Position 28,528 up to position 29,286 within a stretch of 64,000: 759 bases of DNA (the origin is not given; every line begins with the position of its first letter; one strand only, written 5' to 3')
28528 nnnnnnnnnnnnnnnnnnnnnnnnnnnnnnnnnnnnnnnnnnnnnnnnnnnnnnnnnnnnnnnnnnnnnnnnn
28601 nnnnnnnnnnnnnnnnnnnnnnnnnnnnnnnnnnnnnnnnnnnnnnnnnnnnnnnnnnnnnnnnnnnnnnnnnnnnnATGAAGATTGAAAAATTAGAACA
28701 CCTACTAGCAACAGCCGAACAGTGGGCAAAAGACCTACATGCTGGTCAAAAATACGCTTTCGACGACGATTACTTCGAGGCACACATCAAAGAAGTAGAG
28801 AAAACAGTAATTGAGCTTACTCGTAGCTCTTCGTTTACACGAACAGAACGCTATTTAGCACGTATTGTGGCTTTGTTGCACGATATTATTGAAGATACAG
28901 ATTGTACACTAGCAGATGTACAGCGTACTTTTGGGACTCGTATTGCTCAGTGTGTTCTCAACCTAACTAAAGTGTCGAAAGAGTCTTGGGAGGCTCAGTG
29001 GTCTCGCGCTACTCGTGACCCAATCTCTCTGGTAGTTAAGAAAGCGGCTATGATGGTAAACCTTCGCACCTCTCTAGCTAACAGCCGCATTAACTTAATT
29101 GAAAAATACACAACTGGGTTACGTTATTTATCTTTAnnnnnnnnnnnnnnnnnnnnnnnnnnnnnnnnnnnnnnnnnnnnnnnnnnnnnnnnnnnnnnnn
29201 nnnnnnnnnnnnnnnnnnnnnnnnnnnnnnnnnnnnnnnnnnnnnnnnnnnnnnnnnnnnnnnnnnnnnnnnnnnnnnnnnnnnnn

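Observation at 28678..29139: Stand-alone small alarmone hydrolase (SpoT-type HD domain) encoded just after the lysis cassette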

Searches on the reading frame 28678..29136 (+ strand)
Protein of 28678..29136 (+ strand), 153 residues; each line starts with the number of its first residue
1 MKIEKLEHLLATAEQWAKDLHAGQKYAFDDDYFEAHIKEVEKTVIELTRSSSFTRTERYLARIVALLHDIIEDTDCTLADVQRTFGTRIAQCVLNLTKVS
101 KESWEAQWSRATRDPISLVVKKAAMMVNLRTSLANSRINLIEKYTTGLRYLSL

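Call 3: search_protein_families(library=pfam, proteins=[window:28678-29136:+], max_evalue=1)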
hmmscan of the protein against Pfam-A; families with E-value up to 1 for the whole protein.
window:28678-29136:+ (153 aa): 3 families
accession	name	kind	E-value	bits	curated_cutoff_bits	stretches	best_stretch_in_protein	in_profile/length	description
PF13328.12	HD_4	-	2e-06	28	27.2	1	14-122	2-101/156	HD domain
PF01966.28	HD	-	0.0081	16.9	22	1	35-75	3-43/116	HD domain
PF00890.30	FAD_binding_2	-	0.26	10.9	20.4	1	13-143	60-162/414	FAD binding domain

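Call 4: search_protein_families(library=phrogs, proteins=[window:28678-29136:+], max_evalue=0.01)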
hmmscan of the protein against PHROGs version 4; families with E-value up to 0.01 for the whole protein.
window:28678-29136:+ (153 aa): 2 families
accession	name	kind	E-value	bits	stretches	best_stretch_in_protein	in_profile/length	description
phrog_990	-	other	7.3e-44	151.5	1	1-152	146-292/374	metal-dependent phosphohydrolase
phrog_15275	-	unknown function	0.0011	19.6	1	36-133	54-152/223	-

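Call 5: search_protein_families(library=ncbifam, proteins=[window:28678-29136:+], max_evalue=1)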
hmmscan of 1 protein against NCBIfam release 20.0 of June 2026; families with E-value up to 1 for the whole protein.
window:28678-29136:+ (153 aa): 4 families
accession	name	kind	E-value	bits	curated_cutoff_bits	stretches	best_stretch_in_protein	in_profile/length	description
TIGR00691.1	spoT_relA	subfamily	5.6e-11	41.5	499.2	1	62-107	41-86/687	RelA/SpoT family protein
NF008303.0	PRK11092.1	equivalog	7.7e-07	27.7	947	1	10-104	23-108/702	bifunctional GTP diphosphokinase/guanosine-3',5'-bis pyrophosphate 3'-pyrophosphohydrolase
TIGR00277.1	HDIG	domain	0.036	13.9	27.6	1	35-70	7-39/84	HDIG domain-containing metalloprotein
NF006067.1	PRK08208.1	equivalog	0.098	11.6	380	1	13-107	297-392/427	STM4012 family radical SAM protein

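Call 7: search_dna_similar(query=window:28678-29136:+, collection=phages, mode=protein, max_rows=40, rows=spread)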
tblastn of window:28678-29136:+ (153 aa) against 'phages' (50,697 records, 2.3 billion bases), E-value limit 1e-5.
Records with a match: 141; places in all: 141; records where one place covers at least 80% of the query: 138.
Best place of each record, by identity: >=99% 2; 80-90% 43; 60-80% 6; <60% 90.
By first word of the organism name: Vibrio 78; Pseudomonas 48; Acinetobacter 3; Aeromonas 3; Streptococcus 3; Mannheimia 2; Pectobacterium 1; Nitratidesulfovibrio 1; Desulfovibrio 1; Bacteriophage 1.
By host as written in the record: Vibrio harveyi BAA-1116 36; - 24; Pseudomonas syringae pv. actinidiae 18; Vibrio campbellii BB120 7; Pseudomonas putida KT2440 and Paw85 5; Vibrio cholerae 4; Vibrio parahaemolyticus ATCC 33844 3; Pseudomonas syringae 3; and 31 more.
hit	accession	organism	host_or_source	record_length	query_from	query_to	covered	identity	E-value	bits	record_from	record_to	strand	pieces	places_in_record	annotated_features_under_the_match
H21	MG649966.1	Vibrio phage Ceto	Vibrio harveyi BAA-1116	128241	1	153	100%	100.0%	4e-98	314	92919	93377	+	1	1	hypothetical protein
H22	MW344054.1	Vibrio phage Gary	Vibrio harveyi BAA-1116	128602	1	153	100%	86.9%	1e-86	281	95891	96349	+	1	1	hypothetical protein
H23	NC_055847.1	Vibrio phage River4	Vibrio harveyi BAA-1116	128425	1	153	100%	86.9%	2e-86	280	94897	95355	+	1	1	metal-dependent phosphohydrolase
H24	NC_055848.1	Vibrio phage AG74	Vibrio harveyi BAA-1116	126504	1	153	100%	86.3%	4e-86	280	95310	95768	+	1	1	metal-dependent phosphohydrolase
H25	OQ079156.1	Vibrio phage Rocket24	Vibrio harveyi BAA-1116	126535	1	153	100%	86.3%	4e-86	280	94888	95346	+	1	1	hypothetical protein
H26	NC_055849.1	Vibrio phage Cody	Vibrio harveyi BAA-1116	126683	1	153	100%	86.3%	4e-86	280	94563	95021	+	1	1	metal-dependent phosphohydrolase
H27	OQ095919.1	Vibrio phage Noelle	Vibrio harveyi BAA-1116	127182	1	153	100%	86.3%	4e-86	280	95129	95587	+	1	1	hypothetical protein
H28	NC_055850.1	Vibrio phage Quinn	Vibrio harveyi BAA-1116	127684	1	153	100%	86.3%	4e-86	280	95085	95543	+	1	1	metal-dependent phosphohydrolase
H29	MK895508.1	Vibrio phage Brizo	Vibrio campbellii ATCC BAA-1116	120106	1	153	100%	86.3%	5e-86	279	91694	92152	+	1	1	145: hypothetical protein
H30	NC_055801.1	Vibrio phage Pontus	Vibrio harveyi BAA-1116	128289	1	153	100%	86.3%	7e-86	279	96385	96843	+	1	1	metal-dependent phosphohydrolase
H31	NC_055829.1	Vibrio phage Bennett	Vibrio harveyi BAA-1116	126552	1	153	100%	85.6%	1e-85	278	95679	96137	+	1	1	metal-dependent phosphohydrolase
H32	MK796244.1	Vibrio phage Achelous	Vibrio campbellii BB120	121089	1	153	100%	85.0%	2e-85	277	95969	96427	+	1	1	hypothetical protein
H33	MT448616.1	Vibrio phage BBMuffin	Vibrio harveyi BAA-1116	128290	1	153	100%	85.0%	2e-85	277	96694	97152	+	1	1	hypothetical protein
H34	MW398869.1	Vibrio phage VPG01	Vibrio parahaemolyticus FORC023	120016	1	150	98%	68.7%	2e-65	221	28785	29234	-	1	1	hypothetical protein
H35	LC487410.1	Vibrio phage KIT04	Vibrio parahaemolyticus ATCC 17802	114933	1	145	95%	64.1%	4e-58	199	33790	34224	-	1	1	bifunctional (p)ppGpp synthetase/guanosine-3',5'-bis(diphosphate) ...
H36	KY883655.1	Vibrio phage JSF12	Vibrio cholerae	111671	1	152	99%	38.2%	1e-19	90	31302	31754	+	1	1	GTP pyrophosphokinase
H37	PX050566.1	Acinetobacter phage vB_AciJM_313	Acinetobacter johnsonii CEMTC 8123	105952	10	151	93%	36.8%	8e-18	84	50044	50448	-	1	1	guanosine polyphosphate pyrophosphohydrolase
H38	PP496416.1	Pseudomonas phage vB_PpuM-Kassivere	Pseudomonas putida KT2440 and Paw85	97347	11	152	93%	33.6%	1e-12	69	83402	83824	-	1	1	metal-dependent phosphohydrolase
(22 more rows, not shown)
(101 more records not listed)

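Call 8: search_solved_structures(query=window:28678-29136:+, max_evalue=10, show_alignments=3)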
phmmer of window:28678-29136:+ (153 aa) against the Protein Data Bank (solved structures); distinct sequences matched with E-value up to 10: 22.
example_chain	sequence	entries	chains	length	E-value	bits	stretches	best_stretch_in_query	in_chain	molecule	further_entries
4yf1_A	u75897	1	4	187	2.2e-07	34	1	8-111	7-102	Lmo0812 protein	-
7smg_A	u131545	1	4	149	8.4e-06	28.9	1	61-151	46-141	(p)ppApp hydrolase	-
8acu_A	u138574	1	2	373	1e-05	28.6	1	65-121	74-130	GTP pyrophosphokinase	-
6yxa_A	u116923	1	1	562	2.5e-05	27.3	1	65-120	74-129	GTP pyrophosphokinase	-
3nqw_A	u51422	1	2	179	3.1e-05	27.1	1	63-107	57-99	CG11900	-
7qps_A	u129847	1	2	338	5.6e-05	26.2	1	63-111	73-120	ACT domain protein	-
9s6k_B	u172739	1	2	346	0.00011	25.3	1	21-104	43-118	GTP pyrophosphokinase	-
7qpr_A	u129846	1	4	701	0.00016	24.7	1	63-111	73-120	ACT domain protein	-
7oiw_A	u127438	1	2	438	0.00025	24.1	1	63-118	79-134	GTP pyrophosphokinase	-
1vj7_A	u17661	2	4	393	0.00058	22.9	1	65-118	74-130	Bifunctional RELA/SPOT | Bifunctional (p)ppGpp synthase/hydrolase RelA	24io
3nr1_A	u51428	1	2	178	0.0006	22.9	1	64-130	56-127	HD domain-containing protein 3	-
5xnx_A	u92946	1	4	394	0.00098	22.2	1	62-131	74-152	Bifunctional (p)ppGpp synthase/hydrolase RelA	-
8fr8_I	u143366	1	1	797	0.0034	20.5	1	62-131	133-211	GTP pyrophosphokinase RelA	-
7qoc_A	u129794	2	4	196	0.0054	19.8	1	62-108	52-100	Guanosine polyphosphate pyrophosphohydrolases/synthetases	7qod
5vxa_A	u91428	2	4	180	0.006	19.7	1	64-130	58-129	Guanosine-3',5'-bis(diphosphate) 3'-pyrophosphohydrolase MESH1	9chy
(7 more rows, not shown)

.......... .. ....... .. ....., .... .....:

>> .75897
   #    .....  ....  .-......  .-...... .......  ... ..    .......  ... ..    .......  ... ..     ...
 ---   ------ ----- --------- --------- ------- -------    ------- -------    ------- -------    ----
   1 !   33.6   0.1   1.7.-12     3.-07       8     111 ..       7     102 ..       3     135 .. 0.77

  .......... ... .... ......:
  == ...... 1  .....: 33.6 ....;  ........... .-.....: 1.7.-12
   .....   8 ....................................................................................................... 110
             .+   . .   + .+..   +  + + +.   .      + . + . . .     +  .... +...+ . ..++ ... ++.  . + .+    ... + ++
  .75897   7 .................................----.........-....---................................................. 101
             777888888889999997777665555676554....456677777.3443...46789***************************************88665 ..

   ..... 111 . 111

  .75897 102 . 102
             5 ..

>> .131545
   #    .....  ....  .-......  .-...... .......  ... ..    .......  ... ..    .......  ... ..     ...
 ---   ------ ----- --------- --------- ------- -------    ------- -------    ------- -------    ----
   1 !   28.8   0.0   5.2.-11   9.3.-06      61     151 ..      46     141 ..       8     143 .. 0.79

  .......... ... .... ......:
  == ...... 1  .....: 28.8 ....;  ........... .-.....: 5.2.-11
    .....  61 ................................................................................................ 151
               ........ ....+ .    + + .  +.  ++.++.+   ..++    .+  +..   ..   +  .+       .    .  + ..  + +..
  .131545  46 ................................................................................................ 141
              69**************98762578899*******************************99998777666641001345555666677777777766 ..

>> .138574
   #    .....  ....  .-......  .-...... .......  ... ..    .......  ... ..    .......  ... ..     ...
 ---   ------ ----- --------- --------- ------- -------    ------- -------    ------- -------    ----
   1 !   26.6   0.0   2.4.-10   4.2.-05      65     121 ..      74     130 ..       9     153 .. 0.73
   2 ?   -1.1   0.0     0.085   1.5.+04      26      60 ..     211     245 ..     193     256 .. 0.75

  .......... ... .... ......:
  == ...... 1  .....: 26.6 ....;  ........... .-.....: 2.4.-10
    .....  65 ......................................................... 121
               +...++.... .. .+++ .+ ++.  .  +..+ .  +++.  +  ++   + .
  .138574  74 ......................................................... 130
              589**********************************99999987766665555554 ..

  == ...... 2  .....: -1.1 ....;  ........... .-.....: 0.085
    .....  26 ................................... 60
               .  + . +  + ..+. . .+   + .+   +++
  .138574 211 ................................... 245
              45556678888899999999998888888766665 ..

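Call 13: find_homologous_proteins(query=window:28678-29136:+, max_evalue=0.001)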
Query window:28678-29136:+ (153 aa): 13 proteins with E <= 0.001 among 56 candidates.
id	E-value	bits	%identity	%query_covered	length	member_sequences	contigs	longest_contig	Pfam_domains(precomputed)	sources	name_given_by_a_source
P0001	2.3e-93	327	100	100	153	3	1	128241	PF13328.13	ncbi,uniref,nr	ncbi:metal-dependent phosphohydrolase [Vibrio phage Ceto]|uniref:HD domain-containing protein n=1 Ta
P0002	1.4e-82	292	87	100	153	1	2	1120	PF13328.13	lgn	-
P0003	8.0e-82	290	87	100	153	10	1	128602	PF13328.13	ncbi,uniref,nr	ncbi:metal-dependent phosphohydrolase [Vibrio phage Thalassa]|uniref:Phosphohydrolase n=1 Tax=Vibrio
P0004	1.3e-80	286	86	100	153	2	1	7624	PF13328.13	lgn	-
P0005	3.3e-77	275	82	100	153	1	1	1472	PF13328.13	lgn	-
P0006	1.3e-66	241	72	100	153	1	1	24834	PF13328.13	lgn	-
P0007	2.0e-63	230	69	100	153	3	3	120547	PF13328.13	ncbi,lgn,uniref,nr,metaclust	ncbi:hypothetical protein VPT02_059 [Vibrio phage VPT02]|uniref:Uncharacterized protein n=1 Tax=Vibr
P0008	4.9e-59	216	63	100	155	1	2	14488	PF13328.13,PF01966.29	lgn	-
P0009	5.6e-53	196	63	100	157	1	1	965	PF13328.13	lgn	-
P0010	1.1e-4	40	34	80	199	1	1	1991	PF13328.13,PF01966.29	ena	-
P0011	1.8e-4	39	37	58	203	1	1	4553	PF13328.13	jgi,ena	-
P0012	3.6e-4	38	37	79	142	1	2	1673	PF13328.13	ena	-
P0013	9.0e-4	37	34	59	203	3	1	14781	-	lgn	-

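Call 19: find_homologous_proteins(query=A1, max_evalue=0.001)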
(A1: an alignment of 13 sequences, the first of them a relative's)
Query A1 (13 sequences) (153 aa, profile of the alignment): 3970 proteins with E <= 0.001 among 8000 candidates; the best 120 are listed.
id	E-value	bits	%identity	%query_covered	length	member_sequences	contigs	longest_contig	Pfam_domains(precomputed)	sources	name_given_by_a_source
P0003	6.8e-74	265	87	100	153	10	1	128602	PF13328.13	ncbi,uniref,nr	ncbi:metal-dependent phosphohydrolase [Vibrio phage Thalassa]|uniref:Phosphohydrolase n=1 Tax=Vibrio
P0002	4.8e-73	262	87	100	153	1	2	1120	PF13328.13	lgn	-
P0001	7.0e-73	261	100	100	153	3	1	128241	PF13328.13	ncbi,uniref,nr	ncbi:metal-dependent phosphohydrolase [Vibrio phage Ceto]|uniref:HD domain-containing protein n=1 Ta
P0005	4.7e-72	259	82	100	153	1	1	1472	PF13328.13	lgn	-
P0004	1.0e-71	258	86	100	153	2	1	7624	PF13328.13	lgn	-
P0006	1.2e-67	244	72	100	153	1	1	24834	PF13328.13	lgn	-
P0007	1.2e-66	241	69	100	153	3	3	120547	PF13328.13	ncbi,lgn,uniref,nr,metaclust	ncbi:hypothetical protein VPT02_059 [Vibrio phage VPT02]|uniref:Uncharacterized protein n=1 Tax=Vibr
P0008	2.8e-65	237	63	100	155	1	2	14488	PF13328.13,PF01966.29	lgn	-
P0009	1.1e-62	228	63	100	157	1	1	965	PF13328.13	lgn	-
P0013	1.3e-50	189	34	59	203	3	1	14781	-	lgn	-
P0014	8.9e-48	180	31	91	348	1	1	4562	PF13328.13,PF01966.29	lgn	-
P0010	2.9e-44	168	34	80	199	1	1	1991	PF13328.13,PF01966.29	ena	-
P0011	7.7e-43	164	37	58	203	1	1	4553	PF13328.13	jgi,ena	-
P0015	1.1e-42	163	32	50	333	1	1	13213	PF13328.13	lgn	-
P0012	2.7e-42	162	37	79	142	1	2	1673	PF13328.13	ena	-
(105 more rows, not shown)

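Call 24: find_related_loci(query=window:28678-29136:+, collection=viral_contigs, flank=4000)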
Query window:28678-29136:+ (153 aa) in viral_contigs; peptide patterns used: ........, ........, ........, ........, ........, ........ (x = any residue, [..] = any of these).
29 stretches matched a pattern; 15 encode a relative of the query (tblastn E <= 1e-3); 15 distinct loci.
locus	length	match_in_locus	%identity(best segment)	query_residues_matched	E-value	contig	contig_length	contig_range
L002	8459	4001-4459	87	1-153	1e-90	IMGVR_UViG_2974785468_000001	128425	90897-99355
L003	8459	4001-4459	85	1-153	2e-89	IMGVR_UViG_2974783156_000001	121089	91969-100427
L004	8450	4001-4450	69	1-150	1e-69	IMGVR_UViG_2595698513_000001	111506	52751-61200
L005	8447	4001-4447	32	10-151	4e-12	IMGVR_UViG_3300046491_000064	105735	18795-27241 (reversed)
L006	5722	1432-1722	38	61-152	6e-12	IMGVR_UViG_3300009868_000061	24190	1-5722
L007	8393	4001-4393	30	9-148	1e-8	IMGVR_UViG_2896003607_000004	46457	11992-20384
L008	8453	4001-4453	28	10-152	7e-8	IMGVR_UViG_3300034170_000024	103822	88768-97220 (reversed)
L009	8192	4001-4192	35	64-125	2e-7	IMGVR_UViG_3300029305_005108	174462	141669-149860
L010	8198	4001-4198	38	64-128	4e-7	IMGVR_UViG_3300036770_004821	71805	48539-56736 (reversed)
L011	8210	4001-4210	31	38-106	7e-7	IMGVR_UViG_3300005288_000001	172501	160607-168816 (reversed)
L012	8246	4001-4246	33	61-144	6e-6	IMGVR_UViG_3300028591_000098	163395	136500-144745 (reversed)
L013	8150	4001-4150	40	63-114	7e-6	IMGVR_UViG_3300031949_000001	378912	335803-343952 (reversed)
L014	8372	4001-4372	30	17-145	1e-5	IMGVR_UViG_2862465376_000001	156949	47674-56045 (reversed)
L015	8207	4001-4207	38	62-129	4e-5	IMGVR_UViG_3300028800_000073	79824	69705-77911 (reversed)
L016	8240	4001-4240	36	13-97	5e-4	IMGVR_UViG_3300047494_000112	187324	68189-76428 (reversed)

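Call 26: find_encoding_contigs(protein=P0009, flank=5000, max_places=3)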
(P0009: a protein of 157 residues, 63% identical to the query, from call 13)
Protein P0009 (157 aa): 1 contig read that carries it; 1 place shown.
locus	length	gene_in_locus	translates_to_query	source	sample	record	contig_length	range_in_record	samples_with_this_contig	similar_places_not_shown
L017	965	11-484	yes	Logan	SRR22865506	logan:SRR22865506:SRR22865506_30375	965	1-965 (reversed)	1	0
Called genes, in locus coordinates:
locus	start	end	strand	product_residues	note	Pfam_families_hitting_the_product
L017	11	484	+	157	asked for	PF13328:HD_4 (weak)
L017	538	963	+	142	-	?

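Call 27: find_encoding_contigs(protein=P0006, flank=5000, max_places=3)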
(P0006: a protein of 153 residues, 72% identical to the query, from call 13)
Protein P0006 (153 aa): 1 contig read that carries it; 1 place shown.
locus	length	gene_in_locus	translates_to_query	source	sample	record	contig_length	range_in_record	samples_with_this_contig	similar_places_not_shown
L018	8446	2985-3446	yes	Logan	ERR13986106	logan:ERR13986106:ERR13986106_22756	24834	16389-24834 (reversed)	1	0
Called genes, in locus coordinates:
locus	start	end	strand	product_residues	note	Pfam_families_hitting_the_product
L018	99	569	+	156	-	-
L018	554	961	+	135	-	-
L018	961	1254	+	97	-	-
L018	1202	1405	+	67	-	-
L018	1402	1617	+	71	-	-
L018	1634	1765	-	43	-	-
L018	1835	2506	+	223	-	PF11031:Phage_holin_T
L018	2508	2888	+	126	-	PF08291:Peptidase_M15_3, PF05951:Peptidase_M15_2 (faint)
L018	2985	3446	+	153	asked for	PF13328:HD_4 (weak)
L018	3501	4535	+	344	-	-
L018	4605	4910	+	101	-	PF23804:DUF7179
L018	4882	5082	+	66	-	-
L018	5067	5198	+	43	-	-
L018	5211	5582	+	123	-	-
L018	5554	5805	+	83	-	-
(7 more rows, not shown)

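Call 28: list_cluster_members(proteins=[P0001, P0003, P0007, P0004, P0008])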
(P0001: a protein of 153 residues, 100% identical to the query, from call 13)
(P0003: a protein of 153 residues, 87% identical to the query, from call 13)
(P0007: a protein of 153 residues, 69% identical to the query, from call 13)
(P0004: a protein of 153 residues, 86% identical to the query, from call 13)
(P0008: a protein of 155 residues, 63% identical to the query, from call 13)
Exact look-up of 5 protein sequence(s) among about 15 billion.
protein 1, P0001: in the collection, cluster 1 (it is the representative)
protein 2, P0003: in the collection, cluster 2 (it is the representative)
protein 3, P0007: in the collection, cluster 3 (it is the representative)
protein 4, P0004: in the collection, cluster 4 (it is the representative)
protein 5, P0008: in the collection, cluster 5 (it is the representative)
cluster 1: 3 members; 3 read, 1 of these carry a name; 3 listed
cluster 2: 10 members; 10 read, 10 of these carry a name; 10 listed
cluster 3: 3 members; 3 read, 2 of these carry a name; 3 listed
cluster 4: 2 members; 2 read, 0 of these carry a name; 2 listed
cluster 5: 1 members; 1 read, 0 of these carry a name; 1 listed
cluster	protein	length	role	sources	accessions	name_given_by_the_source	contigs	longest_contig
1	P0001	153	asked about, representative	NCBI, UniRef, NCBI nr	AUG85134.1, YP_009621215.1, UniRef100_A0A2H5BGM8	metal-dependent phosphohydrolase [Vibrio phage Ceto] | HD domain-containing protein n=1 Tax=Vibrio phage Ceto TaxID=2570300 ...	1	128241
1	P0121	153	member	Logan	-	-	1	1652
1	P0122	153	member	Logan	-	-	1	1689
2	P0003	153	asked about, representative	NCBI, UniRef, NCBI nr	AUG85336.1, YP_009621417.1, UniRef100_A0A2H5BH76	metal-dependent phosphohydrolase [Vibrio phage Thalassa] | Phosphohydrolase n=1 Tax=Vibrio phage Thalassa TaxID=2570301 RepID=A0A2H5BH76_9CAUD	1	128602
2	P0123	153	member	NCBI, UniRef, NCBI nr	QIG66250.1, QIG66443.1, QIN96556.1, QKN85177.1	metal-dependent phosphohydrolase [Vibrio phage Athena] | HD domain-containing protein n=4 Tax=Thalassavirus TaxID=2948922 RepID=A0A6M9Z2J4_9CAUD | metal-dependent phosphohydrolase [Vibrio phage Chester]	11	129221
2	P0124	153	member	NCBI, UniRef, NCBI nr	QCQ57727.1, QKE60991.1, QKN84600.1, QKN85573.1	hypothetical protein DIREPILLOW8_153 [Vibrio phage Direpillow8] | Phosphohydrolase n=1 Tax=Vibrio phage Achelous TaxID=2576872 RepID=A0A4P8N4J6_9CAUD | metal-dependent phosphohydrolase [Vibrio phage Achelous]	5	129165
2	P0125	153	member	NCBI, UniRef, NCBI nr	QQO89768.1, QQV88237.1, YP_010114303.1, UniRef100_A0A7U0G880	hypothetical protein GRLPWR_154 [Vibrio phage GRLPWR] | Phosphohydrolase n=1 Tax=Vibrio phage Gary TaxID=2801534 RepID=A0A7U0G880_9CAUD | metal-dependent phosphohydrolase [Vibrio phage Gary]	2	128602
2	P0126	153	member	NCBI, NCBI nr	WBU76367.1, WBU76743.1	hypothetical protein JAVIER_146 [Vibrio phage Javier] | hypothetical protein WYMAN_152 [Vibrio phage Wyman]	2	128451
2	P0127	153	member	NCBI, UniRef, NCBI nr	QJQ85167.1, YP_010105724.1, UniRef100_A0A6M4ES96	hypothetical protein BENNETT_155 [Vibrio phage Bennett] | Phosphohydrolase n=1 Tax=Vibrio phage Bennett TaxID=2735171 RepID=A0A6M4ES96_9CAUD | metal-dependent phosphohydrolase [Vibrio phage Bennett]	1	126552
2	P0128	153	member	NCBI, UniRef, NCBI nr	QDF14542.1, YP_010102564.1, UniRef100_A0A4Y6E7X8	hypothetical protein BRIZO_145 [Vibrio phage Brizo] | Phosphohydrolase n=1 Tax=Vibrio phage Brizo TaxID=2590896 RepID=A0A4Y6E7X8_9CAUD | metal-dependent phosphohydrolase [Vibrio phage Brizo]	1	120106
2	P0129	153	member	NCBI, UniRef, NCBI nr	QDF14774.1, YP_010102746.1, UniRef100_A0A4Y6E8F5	hypothetical protein PONTUS_149 [Vibrio phage Pontus] | HD domain-containing protein n=1 Tax=Vibrio phage Pontus TaxID=2590874 ... | metal-dependent phosphohydrolase [Vibrio phage Pontus]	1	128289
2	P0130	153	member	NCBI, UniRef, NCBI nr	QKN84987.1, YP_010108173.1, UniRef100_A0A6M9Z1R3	hypothetical protein AG74_151 [Vibrio phage AG74] | Phosphohydrolase n=1 Tax=Vibrio phage AG74 TaxID=2736261 RepID=A0A6M9Z1R3_9CAUD | metal-dependent phosphohydrolase [Vibrio phage AG74]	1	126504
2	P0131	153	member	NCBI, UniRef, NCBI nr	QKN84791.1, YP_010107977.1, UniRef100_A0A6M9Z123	metal-dependent phosphohydrolase [Vibrio phage River4] | HD domain-containing protein n=1 Tax=Vibrio phage River4 TaxID=2736288 ...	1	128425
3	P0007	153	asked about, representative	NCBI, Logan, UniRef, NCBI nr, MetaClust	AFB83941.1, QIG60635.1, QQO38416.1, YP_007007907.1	hypothetical protein VPT02_059 [Vibrio phage VPT02] | Uncharacterized protein n=1 Tax=Vibrio phage pVp-1 TaxID=1150989 RepID=H6WXH5_9CAUD | metal-dependent phosphohydrolase [Vibrio phage pVp-1]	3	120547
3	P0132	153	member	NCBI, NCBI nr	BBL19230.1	bifunctional (p)ppGpp synthetase/guanosine-3',5'-bis(diphosphate) 3'-pyrophosphohydrolase ...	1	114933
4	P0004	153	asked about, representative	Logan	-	-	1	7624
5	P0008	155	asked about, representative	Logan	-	-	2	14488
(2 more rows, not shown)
